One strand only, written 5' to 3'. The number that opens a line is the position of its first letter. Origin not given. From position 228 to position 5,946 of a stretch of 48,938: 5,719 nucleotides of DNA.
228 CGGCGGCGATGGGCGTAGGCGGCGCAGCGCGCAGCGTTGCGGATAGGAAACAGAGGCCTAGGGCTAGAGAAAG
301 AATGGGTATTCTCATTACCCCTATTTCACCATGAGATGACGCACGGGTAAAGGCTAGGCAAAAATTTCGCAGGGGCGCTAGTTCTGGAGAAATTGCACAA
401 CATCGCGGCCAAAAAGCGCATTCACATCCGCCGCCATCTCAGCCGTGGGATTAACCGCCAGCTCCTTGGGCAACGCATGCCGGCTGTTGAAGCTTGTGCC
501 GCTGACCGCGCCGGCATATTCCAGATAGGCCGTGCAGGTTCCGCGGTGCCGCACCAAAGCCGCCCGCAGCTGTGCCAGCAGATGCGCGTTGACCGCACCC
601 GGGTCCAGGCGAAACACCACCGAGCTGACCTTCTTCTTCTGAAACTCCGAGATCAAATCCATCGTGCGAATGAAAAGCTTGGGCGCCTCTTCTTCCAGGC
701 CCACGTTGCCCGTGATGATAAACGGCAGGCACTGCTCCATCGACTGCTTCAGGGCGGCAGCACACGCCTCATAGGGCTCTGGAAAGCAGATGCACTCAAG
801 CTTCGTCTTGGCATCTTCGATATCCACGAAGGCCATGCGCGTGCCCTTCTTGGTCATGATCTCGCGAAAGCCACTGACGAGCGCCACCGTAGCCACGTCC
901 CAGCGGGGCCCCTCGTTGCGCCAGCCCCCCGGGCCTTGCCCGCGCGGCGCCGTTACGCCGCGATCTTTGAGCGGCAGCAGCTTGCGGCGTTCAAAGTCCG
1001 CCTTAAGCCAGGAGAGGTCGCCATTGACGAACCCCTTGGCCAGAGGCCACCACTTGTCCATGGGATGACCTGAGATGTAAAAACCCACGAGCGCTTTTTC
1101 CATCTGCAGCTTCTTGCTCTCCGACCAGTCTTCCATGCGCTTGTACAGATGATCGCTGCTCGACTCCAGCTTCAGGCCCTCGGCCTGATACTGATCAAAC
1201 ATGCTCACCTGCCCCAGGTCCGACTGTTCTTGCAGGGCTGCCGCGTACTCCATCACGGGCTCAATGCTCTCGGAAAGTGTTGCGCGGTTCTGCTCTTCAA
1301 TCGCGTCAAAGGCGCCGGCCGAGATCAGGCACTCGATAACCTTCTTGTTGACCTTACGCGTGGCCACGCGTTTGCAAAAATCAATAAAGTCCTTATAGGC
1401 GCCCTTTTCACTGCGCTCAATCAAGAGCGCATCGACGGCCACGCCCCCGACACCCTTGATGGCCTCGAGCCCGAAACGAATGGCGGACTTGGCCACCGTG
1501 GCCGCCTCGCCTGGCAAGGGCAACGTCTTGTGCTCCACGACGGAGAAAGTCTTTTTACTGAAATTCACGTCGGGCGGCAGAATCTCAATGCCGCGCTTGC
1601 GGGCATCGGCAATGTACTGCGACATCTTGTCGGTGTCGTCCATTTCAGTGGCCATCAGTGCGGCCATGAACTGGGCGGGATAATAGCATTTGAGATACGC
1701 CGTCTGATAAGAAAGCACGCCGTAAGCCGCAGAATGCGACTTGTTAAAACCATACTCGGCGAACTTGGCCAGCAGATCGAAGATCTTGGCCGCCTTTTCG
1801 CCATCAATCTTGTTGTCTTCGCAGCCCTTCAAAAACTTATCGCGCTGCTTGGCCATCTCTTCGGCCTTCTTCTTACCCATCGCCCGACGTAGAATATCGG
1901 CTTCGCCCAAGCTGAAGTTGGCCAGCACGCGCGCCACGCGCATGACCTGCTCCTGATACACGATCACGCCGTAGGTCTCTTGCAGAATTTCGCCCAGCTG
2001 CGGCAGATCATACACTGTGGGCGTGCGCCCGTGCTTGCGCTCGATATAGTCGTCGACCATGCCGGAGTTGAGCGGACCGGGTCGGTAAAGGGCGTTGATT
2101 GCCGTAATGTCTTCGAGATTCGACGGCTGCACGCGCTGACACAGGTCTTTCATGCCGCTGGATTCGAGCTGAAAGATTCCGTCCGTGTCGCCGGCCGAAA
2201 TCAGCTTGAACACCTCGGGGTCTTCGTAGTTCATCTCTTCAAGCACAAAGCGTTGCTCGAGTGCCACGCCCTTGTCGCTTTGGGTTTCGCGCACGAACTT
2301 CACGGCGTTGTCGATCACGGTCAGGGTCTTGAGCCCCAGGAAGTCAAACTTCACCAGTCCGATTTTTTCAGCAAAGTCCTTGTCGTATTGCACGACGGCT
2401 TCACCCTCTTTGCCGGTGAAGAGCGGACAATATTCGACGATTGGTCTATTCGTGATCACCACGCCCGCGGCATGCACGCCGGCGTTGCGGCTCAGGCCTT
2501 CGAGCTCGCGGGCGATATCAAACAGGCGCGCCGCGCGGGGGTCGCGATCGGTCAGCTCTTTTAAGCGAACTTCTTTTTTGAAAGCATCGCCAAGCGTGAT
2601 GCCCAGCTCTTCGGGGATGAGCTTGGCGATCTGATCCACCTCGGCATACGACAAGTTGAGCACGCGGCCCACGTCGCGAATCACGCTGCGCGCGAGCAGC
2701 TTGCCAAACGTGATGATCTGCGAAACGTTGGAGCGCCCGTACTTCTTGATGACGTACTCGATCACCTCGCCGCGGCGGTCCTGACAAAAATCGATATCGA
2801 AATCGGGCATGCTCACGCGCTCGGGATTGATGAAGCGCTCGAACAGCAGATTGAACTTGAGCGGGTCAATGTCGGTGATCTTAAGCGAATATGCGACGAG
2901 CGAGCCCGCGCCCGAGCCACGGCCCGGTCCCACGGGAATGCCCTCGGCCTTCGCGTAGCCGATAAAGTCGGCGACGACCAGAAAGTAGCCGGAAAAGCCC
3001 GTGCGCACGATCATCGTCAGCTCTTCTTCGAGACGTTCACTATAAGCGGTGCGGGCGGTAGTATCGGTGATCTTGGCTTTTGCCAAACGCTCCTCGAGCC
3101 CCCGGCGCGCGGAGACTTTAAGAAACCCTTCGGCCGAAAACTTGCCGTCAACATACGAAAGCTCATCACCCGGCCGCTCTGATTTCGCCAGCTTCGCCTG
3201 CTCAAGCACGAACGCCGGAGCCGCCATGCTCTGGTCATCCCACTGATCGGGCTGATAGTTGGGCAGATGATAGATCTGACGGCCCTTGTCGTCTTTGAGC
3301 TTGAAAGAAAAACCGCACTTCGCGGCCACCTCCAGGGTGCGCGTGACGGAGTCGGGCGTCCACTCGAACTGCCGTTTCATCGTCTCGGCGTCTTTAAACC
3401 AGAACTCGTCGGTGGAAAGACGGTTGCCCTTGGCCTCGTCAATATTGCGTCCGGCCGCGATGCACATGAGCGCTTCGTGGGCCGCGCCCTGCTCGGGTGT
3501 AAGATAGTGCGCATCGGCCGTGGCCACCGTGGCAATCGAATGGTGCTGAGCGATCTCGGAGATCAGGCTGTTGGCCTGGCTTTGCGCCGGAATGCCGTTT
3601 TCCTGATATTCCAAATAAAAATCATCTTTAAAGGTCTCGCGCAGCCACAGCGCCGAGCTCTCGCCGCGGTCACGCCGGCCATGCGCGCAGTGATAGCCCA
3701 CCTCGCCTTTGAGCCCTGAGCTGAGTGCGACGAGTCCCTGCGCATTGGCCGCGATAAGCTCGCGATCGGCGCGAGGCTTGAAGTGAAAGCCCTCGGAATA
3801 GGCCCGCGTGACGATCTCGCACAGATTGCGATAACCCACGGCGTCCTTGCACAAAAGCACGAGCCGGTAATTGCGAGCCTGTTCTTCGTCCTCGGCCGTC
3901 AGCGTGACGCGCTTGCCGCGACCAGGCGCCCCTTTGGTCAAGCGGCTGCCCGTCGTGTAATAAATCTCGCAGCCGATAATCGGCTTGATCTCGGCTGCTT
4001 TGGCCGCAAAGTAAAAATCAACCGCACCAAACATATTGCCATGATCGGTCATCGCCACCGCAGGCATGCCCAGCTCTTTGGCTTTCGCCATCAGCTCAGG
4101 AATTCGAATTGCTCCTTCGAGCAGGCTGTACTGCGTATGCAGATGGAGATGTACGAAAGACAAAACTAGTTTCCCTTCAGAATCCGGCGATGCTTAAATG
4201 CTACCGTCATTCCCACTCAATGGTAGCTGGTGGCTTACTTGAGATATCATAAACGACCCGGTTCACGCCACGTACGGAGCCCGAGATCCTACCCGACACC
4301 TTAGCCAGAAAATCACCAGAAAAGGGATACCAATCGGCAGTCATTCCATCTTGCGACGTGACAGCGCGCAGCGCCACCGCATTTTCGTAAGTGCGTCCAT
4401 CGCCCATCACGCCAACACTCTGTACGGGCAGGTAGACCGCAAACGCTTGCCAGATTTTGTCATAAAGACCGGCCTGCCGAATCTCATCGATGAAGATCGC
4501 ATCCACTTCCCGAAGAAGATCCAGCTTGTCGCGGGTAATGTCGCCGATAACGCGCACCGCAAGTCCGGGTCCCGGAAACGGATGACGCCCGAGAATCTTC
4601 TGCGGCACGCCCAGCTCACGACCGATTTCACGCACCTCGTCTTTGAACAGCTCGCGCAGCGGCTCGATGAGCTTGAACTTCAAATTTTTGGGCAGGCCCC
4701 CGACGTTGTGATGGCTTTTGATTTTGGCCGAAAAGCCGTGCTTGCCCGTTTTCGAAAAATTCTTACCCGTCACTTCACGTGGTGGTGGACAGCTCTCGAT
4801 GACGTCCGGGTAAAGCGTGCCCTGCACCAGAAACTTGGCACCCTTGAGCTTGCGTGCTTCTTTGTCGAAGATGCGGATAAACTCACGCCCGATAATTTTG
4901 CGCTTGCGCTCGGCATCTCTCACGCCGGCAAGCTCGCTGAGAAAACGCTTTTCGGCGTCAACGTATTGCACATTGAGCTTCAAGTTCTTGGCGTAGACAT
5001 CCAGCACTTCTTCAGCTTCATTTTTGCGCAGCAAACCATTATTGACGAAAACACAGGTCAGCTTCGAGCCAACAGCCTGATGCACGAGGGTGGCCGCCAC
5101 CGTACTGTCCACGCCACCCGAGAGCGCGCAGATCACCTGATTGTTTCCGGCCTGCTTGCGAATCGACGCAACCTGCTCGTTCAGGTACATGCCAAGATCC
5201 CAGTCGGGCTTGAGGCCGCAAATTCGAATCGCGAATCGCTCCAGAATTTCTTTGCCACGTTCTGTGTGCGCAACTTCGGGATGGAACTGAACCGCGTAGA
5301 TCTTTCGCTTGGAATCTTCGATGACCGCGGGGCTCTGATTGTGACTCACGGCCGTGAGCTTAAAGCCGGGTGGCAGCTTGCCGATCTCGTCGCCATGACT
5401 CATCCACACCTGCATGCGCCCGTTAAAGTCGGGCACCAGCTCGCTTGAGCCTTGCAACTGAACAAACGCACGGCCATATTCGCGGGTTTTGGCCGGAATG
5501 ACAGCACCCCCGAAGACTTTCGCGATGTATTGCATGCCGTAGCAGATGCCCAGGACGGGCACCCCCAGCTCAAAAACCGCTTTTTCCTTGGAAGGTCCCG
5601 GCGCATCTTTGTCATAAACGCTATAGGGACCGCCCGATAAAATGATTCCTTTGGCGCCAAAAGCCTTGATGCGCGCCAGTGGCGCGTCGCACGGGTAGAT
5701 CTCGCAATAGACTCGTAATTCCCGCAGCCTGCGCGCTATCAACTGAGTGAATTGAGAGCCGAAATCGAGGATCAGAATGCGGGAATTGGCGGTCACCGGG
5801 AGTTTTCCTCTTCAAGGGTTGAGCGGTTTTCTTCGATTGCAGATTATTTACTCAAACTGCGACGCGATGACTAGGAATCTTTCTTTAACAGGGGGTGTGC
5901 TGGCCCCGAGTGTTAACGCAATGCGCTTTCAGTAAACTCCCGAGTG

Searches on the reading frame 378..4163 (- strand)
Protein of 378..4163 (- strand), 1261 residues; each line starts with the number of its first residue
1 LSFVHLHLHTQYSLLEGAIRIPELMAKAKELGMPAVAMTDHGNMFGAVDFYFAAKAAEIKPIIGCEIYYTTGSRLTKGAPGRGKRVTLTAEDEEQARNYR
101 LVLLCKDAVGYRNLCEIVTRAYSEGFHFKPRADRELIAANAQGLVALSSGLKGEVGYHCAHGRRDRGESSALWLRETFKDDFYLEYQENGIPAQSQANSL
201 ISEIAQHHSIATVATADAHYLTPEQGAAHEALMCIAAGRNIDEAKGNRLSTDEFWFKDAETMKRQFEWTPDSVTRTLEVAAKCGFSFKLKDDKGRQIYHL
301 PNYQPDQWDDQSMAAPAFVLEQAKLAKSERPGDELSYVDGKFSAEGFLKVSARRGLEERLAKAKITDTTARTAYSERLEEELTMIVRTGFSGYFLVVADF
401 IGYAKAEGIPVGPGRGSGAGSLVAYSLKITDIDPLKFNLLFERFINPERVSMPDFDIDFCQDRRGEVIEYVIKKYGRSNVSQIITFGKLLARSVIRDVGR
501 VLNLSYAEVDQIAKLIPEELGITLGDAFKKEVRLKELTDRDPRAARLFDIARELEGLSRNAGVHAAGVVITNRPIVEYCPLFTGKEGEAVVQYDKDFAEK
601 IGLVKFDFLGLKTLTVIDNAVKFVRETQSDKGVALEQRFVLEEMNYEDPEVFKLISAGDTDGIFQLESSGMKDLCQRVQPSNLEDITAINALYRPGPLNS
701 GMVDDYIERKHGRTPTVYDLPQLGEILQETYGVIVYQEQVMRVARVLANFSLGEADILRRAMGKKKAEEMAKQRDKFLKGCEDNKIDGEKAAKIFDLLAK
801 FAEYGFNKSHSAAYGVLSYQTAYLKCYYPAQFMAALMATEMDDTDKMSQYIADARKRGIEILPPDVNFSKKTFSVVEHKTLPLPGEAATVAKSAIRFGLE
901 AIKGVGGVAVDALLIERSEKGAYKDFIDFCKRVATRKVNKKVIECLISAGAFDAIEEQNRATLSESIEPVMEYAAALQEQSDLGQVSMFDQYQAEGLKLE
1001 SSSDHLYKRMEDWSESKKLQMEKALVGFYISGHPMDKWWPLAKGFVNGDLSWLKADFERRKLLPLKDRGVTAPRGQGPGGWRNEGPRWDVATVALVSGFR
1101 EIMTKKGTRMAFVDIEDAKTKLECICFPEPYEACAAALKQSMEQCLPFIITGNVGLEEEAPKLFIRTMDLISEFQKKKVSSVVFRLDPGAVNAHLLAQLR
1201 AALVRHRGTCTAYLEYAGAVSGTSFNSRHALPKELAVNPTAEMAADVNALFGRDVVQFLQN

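Call 21: search_protein_families(library=pfam, proteins=[window:378-4163:-], max_evalue=0.001)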
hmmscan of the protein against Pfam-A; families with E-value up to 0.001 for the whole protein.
window:378-4163:- (1261 aa): 4 families
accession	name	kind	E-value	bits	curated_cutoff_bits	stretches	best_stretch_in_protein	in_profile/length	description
PF07733.18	DNA_pol3_alpha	-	9.2e-101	337.3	23.9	1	351-610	6-260/260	Bacterial DNA polymerase III alpha NTPase domain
PF17657.6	DNA_pol3_finger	-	6.9e-63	211.3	22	1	613-784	1-165/166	Bacterial DNA polymerase III alpha subunit finger domain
PF02811.25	PHP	-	1.4e-51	175.5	26.4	1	5-188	1-163/164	PHP domain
PF14579.12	HHH_6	-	1.1e-27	96.4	25.6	1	858-962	1-89/90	Helix-hairpin-helix motif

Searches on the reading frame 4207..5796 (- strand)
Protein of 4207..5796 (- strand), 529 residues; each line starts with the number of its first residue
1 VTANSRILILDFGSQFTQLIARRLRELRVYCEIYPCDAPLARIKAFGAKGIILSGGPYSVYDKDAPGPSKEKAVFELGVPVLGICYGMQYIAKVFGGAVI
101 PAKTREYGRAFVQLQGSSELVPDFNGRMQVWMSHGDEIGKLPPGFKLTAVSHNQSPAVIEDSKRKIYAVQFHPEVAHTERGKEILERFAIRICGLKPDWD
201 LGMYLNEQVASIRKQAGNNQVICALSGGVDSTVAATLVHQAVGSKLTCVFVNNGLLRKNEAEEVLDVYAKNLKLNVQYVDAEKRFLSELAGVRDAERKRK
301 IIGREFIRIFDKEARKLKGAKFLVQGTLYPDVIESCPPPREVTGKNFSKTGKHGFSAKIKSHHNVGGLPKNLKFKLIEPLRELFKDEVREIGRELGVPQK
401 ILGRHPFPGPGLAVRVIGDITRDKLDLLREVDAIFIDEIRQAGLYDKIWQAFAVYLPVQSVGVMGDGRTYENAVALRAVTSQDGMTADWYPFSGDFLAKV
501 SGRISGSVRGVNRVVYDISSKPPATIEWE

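Call 21: search_protein_families(library=pfam, proteins=[window:4207-5796:-], max_evalue=0.001)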
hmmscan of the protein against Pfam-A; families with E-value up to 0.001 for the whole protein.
window:4207-5796:- (529 aa): 7 families
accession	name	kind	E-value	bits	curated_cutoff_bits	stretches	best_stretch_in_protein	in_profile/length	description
PF00117.34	GATase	-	1.9e-46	158.5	22.8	1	8-191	1-189/190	Glutamine amidotransferase class-I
PF00958.27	GMP_synt_C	-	7.3e-42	141.8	27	1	437-528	1-92/92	GMP synthase C terminal domain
PF02540.23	NAD_synthase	-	4.2e-11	42.9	21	1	212-284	12-84/242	NAD synthase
PF07722.19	Peptidase_C26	-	8.7e-09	35.9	20.5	1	73-174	100-219/219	Peptidase C26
PF03054.22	tRNA_Me_trans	-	9.9e-06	25.8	20.6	1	220-257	2-38/202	tRNA methyl transferase HUP domain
PF02568.20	ThiI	-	3e-05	24.2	20.5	1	219-326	4-115/197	Thiamine biosynthesis protein (ThiI)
PF06508.19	QueC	-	8.3e-05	22.6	22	0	221-282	2-61/210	Queuosine biosynthesis protein QueC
